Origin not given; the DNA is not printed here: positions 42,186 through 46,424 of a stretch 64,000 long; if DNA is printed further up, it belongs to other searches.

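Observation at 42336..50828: MinD/ParA ATPase sandwiched between two giant glycoprotein-like surface proteins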

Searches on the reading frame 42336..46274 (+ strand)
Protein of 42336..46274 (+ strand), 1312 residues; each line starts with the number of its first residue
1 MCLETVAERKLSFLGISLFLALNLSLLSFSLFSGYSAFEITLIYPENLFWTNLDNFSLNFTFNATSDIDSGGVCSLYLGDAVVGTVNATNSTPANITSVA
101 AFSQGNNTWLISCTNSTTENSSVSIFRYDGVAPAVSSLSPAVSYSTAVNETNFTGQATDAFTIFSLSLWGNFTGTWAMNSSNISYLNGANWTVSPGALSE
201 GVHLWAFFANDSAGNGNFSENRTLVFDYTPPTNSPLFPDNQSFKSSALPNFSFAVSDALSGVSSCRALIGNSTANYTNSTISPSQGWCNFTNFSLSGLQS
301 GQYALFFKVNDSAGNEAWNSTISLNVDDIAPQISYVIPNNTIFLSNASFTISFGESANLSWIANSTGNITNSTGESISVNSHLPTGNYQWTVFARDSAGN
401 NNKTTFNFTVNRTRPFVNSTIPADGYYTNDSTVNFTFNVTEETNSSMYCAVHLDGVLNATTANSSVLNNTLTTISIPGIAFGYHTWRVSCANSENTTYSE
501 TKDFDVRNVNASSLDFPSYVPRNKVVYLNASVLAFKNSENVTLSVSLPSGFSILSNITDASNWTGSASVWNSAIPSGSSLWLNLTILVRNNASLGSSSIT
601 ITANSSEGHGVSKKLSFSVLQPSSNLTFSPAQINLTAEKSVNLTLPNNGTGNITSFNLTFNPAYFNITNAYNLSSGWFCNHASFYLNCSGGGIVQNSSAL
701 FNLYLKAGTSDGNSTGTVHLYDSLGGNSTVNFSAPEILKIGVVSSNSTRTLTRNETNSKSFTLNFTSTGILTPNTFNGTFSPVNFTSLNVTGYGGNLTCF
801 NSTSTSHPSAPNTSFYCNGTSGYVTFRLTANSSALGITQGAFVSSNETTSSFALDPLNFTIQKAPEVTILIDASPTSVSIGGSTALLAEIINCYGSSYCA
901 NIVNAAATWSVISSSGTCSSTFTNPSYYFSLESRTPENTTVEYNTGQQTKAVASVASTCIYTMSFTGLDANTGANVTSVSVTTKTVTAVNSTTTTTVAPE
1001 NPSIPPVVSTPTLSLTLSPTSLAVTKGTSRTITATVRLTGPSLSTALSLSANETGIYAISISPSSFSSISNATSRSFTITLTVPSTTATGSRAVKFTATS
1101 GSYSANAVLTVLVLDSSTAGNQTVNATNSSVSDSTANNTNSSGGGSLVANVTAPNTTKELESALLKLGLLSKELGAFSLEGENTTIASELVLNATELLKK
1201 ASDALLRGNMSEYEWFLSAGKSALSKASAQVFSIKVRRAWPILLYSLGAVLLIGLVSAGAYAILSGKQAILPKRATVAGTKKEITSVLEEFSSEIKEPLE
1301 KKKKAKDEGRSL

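Call 6: search_protein_families(library=pfam, proteins=[window:42336-46274:+], max_evalue=0.01)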
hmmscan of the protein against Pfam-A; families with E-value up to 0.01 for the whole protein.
window:42336-46274:+ (1312 aa): 4 families
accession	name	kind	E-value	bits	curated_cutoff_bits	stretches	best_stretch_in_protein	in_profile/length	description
PF19077.6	Big_13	-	6e-08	33.5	27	2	280-327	56-101/102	Bacterial Ig-like domain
PF00028.23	Cadherin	-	0.0015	19.4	28.8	0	368-410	45-90/93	Cadherin domain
PF13754.12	Big_3_4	-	0.003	17.9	27.3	0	291-327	24-60/106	Domain of unknown function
PF15418.12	DUF4625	-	0.0074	17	27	0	370-409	90-129/131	Domain of unknown function (DUF4625)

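Call 7: search_protein_families(library=ncbifam, proteins=[window:42336-46274:+], max_evalue=0.01)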
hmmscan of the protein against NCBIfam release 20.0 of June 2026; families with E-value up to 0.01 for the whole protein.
window:42336-46274:+ (1312 aa): 0 families

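Call 44: find_homologous_proteins(query=window:42336-46274:+, max_evalue=0.00001)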
Query window:42336-46274:+ (1312 aa): 36 proteins with E <= 0.00001 among 8000 candidates.
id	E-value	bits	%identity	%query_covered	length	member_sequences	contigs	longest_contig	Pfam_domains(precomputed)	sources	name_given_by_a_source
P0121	0.0e+0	2786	100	100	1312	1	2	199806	PF19077.7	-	-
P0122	0.0e+0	2387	88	99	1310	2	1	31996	PF10633.16,PF19077.7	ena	-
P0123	0.0e+0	2094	87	82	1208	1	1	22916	PF19077.7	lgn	-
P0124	1.1e-219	750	39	97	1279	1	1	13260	PF19077.7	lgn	-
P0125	9.7e-42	161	26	34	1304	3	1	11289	PF15418.13,PF22352.3,PF17957.8,PF13750.13,PF24421.2,PF07705.18,PF19077.7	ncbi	-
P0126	3.6e-32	129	30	32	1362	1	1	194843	PF13229.13,PF19077.7,PF05048.20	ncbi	ncbi:MAG: right-handed parallel beta-helix repeat-containing protein, partial [Candidatus Micrarchae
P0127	1.4e-30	124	31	28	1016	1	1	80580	PF07495.20,PF17957.8,PF13750.13,PF19077.7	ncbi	ncbi:MAG: PGF-pre-PGF domain-containing protein [archaeon]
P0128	3.1e-23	100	25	38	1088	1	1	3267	PF13385.14,PF19077.7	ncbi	ncbi:MAG: LamG-like jellyroll fold domain-containing protein, partial [Nanoarchaeota archaeon]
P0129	1.5e-22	97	35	15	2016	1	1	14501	PF27237.1,PF17957.8,PF19077.7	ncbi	ncbi:MAG: Ig-like domain-containing protein, partial [Nanoarchaeota archaeon]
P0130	5.1e-21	92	28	29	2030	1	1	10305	PF17957.8,PF10102.15,PF19077.7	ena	-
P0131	6.3e-20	89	27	28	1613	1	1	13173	PF17957.8,PF13750.13,PF19077.7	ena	-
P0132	1.2e-19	88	34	19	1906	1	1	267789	PF19077.7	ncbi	-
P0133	4.3e-19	86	28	26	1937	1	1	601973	PF00801.27,PF13750.13,PF09136.17,PF00082.28,PF19077.7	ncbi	-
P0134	8.5e-16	75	29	24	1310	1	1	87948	PF13750.13,PF19077.7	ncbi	-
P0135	9.3e-15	72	29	27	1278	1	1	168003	PF19077.7,PF21427.3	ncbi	-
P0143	6.2e-12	62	28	24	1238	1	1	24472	PF01839.30,PF27332.1,PF17957.8,PF13517.13,PF09136.17,PF19077.7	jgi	-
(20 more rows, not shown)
